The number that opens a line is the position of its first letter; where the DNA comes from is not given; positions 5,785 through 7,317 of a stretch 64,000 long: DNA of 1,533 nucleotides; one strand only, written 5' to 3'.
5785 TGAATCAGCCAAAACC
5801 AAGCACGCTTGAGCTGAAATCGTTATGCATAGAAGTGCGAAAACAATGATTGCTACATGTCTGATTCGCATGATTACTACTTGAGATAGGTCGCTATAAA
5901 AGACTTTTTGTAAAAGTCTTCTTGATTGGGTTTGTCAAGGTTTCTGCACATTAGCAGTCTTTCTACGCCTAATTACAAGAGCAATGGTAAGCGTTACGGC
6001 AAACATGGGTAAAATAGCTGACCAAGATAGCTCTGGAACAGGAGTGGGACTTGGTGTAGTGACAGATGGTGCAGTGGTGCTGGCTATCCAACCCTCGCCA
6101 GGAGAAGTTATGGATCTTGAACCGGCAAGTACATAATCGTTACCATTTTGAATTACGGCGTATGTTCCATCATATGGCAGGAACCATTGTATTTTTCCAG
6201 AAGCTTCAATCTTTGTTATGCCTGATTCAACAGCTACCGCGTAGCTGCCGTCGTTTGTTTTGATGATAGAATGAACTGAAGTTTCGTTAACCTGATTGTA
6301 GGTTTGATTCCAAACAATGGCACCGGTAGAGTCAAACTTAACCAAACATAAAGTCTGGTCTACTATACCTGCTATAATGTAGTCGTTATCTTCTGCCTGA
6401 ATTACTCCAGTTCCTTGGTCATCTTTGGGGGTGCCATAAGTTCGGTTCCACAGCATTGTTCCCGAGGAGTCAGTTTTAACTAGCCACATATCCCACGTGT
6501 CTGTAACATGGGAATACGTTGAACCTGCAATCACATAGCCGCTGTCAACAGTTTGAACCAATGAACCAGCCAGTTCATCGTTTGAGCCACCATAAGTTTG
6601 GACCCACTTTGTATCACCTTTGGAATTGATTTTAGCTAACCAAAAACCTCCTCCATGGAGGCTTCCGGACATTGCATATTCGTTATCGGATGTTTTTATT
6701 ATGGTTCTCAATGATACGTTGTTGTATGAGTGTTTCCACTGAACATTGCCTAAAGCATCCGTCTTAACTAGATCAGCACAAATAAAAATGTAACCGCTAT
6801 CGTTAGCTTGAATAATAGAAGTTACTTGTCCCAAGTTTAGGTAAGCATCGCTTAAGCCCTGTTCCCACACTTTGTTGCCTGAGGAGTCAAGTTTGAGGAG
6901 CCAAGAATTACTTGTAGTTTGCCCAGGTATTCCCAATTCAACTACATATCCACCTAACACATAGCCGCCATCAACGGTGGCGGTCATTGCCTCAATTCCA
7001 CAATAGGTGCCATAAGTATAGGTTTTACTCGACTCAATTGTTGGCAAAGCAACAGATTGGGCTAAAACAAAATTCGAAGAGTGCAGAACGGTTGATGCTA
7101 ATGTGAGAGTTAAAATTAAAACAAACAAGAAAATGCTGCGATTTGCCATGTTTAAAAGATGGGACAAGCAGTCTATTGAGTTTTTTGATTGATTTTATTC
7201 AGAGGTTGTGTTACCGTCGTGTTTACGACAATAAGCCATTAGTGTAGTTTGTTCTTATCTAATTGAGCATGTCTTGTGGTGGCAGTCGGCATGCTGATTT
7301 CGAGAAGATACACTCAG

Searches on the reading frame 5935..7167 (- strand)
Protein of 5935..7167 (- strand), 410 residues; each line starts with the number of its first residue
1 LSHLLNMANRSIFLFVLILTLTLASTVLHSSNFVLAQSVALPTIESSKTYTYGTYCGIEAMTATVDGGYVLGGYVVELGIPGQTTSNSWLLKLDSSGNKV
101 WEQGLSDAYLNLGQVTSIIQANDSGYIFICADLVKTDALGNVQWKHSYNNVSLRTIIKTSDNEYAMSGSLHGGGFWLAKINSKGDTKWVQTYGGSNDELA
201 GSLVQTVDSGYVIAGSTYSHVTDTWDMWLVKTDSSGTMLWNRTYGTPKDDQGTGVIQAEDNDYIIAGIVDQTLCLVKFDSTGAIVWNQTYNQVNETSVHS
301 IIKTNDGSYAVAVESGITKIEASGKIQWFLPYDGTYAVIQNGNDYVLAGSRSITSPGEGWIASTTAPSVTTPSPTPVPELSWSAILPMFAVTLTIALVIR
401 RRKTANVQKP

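Call 8: search_protein_families(library=pfam, proteins=[window:5935-7167:-], max_evalue=0.01)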
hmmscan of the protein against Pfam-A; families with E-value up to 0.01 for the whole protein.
window:5935-7167:- (410 aa): 0 families

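Call 20: search_protein_families(library=ncbifam, proteins=[window:5935-7167:-], max_evalue=0.1)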
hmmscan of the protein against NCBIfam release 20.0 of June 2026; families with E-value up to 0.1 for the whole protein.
window:5935-7167:- (410 aa): 2 families
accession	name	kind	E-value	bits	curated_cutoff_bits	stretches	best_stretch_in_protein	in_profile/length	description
NF047494.1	Lepto_SBBP_lipo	equivalog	3.2e-07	29.4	400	2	177-248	107-183/466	SBBP repeat beta-propeller lipoprotein, LipL53 family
NF005266.0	PRK06770.1-2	equivalog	0.0094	15.4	396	1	146-265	67-177/201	hypothetical protein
